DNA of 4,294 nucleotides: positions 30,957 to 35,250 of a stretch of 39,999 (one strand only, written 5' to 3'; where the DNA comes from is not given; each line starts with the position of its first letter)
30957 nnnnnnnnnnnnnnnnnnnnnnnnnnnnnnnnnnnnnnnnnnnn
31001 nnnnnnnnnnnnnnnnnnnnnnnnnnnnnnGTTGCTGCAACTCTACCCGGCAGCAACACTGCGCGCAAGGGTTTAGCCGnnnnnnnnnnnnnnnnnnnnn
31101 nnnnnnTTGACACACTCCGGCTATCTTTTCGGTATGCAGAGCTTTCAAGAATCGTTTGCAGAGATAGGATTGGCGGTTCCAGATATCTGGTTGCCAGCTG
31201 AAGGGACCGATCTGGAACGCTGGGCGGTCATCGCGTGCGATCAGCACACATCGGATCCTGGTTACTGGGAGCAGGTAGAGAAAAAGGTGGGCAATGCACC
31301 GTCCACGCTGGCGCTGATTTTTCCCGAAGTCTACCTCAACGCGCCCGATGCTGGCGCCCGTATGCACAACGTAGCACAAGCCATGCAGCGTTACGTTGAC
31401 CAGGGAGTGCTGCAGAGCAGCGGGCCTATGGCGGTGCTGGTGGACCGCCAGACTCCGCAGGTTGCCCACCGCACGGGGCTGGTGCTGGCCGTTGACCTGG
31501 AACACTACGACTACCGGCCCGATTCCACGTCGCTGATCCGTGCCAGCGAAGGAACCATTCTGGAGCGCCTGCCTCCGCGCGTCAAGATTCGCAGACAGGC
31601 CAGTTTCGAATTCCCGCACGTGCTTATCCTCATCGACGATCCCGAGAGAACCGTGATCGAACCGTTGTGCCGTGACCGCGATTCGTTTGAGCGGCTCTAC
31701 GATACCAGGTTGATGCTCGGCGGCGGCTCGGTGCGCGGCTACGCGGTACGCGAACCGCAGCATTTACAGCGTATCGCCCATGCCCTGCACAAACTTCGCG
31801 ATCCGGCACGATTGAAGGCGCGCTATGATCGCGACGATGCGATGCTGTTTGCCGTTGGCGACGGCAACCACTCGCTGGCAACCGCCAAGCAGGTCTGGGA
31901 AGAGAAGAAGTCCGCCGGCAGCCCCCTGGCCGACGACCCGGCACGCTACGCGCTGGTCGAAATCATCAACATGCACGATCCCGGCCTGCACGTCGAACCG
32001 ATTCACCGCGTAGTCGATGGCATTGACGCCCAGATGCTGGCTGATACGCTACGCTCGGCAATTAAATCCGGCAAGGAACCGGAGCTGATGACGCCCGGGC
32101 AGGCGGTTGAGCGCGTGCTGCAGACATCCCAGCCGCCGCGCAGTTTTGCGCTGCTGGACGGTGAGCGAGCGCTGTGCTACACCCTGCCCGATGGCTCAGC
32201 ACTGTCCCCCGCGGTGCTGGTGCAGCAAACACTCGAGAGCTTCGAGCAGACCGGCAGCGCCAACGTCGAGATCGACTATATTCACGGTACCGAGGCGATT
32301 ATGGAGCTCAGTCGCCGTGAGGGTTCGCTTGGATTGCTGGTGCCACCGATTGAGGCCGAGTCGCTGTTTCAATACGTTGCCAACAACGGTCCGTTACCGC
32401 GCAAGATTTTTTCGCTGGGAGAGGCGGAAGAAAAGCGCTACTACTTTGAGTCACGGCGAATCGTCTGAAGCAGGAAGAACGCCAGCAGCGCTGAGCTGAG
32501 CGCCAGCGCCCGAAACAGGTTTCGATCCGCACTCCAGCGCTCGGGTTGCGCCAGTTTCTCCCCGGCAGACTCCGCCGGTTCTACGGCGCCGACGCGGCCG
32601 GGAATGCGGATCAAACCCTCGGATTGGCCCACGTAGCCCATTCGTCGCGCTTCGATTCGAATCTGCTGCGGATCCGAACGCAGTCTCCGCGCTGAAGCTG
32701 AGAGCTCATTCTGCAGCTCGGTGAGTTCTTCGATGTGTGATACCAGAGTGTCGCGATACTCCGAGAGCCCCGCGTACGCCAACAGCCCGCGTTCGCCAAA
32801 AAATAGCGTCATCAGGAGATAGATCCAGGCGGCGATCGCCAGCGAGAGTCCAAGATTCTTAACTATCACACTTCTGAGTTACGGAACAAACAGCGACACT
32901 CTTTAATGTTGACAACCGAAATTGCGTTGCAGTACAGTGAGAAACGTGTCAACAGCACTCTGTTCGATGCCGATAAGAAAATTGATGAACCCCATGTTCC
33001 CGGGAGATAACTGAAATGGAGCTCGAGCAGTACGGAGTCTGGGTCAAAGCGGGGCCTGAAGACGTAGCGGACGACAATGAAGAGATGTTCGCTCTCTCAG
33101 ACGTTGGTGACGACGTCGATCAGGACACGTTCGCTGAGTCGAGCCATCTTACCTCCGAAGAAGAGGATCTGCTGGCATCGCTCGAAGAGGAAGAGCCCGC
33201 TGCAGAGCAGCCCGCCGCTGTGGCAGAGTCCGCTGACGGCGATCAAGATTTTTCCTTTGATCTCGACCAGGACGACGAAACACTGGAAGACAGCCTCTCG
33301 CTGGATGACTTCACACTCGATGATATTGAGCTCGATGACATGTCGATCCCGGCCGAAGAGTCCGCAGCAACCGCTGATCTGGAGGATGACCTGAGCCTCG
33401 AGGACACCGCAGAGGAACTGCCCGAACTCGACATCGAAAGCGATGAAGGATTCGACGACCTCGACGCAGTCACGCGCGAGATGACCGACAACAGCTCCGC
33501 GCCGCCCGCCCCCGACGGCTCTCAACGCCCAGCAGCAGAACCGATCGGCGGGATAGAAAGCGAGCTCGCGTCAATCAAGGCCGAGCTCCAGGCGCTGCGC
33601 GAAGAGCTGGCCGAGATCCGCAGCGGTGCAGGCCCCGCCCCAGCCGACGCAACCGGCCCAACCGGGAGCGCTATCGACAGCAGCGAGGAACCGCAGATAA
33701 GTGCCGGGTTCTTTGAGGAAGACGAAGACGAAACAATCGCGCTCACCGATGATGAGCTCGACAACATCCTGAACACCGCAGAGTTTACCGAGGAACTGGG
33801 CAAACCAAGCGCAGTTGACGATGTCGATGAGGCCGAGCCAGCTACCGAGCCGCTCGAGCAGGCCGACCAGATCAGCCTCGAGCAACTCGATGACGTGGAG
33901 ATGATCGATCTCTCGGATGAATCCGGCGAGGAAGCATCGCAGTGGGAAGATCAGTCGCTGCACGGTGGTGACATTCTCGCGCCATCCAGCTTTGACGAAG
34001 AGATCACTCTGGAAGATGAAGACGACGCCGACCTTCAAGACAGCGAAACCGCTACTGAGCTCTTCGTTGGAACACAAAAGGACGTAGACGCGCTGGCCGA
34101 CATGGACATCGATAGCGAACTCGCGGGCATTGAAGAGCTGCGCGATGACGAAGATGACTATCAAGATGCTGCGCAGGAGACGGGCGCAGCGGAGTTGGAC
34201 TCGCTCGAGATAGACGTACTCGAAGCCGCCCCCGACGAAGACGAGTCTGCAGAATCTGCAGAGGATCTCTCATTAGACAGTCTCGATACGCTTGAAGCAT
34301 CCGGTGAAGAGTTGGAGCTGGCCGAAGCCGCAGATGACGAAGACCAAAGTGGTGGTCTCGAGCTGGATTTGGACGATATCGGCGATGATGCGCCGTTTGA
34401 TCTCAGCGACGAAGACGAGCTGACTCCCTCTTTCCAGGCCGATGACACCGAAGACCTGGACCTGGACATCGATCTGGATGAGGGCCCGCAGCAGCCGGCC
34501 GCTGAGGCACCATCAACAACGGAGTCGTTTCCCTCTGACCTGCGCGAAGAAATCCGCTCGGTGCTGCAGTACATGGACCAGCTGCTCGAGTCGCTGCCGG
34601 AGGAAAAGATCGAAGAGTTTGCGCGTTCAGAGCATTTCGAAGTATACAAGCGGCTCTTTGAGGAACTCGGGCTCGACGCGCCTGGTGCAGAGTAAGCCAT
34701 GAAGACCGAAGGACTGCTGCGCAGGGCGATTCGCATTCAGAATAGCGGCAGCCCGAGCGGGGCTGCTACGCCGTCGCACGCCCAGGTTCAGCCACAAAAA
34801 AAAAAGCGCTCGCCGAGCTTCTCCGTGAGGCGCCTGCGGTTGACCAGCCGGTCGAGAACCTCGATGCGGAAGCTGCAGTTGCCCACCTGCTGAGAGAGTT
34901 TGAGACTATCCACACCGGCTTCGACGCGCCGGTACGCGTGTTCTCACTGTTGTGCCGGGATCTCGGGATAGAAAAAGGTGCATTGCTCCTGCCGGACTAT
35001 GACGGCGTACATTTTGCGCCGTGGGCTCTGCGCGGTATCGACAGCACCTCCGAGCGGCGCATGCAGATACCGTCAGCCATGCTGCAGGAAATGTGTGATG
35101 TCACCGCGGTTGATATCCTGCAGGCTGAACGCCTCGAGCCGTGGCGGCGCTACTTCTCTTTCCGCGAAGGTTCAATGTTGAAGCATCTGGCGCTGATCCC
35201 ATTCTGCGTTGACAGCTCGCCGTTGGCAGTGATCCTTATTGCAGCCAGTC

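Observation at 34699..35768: Gene interrupted at an A10 tract that forms a dnaX-type A_AAA_AAG -1 frameshift heptamer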

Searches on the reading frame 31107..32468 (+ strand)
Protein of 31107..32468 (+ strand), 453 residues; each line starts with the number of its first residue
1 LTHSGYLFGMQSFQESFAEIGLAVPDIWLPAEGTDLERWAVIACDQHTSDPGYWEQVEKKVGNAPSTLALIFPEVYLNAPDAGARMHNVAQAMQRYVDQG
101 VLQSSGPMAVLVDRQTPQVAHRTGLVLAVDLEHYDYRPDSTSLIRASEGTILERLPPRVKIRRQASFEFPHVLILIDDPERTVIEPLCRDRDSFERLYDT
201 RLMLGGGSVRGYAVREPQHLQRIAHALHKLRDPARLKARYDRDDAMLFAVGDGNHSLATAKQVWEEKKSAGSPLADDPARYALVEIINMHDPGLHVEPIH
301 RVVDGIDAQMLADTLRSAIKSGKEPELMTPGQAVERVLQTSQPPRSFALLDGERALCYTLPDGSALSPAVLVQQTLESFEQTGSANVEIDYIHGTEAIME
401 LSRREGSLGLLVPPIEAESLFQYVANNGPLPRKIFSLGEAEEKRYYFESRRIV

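Call 6: search_protein_families(library=pfam, proteins=[window:31107-32468:+], max_evalue=0.01)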
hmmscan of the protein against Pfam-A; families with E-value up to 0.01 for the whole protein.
window:31107-32468:+ (453 aa): 1 family
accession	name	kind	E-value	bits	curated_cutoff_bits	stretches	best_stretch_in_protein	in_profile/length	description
PF06245.16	DUF1015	-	1.8e-58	198.4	25.8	1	30-362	3-310/325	Protein of unknown function (DUF1015)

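Call 7: search_protein_families(library=ncbifam, proteins=[window:31107-32468:+], max_evalue=0.01)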
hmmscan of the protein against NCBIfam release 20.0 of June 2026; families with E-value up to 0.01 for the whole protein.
window:31107-32468:+ (453 aa): 0 families

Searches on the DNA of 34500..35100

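Call 74: search_rna_families(source=window, start=34500, end=35100, threshold=evalue, max_evalue=10)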
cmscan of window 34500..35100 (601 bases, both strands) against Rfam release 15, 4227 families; matches with E-value up to 10: 2.
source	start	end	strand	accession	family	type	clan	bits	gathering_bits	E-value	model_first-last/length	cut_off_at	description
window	34794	34822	-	RF00489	ctRNA_p42d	Gene; antisense;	-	13.9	50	7.5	1-46/46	no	ctRNA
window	34791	34877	-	RF00519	suhB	Gene; sRNA;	CL00108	13.1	41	6.6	1-77/77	no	Makes More Granules Regulator RNA (mmgR)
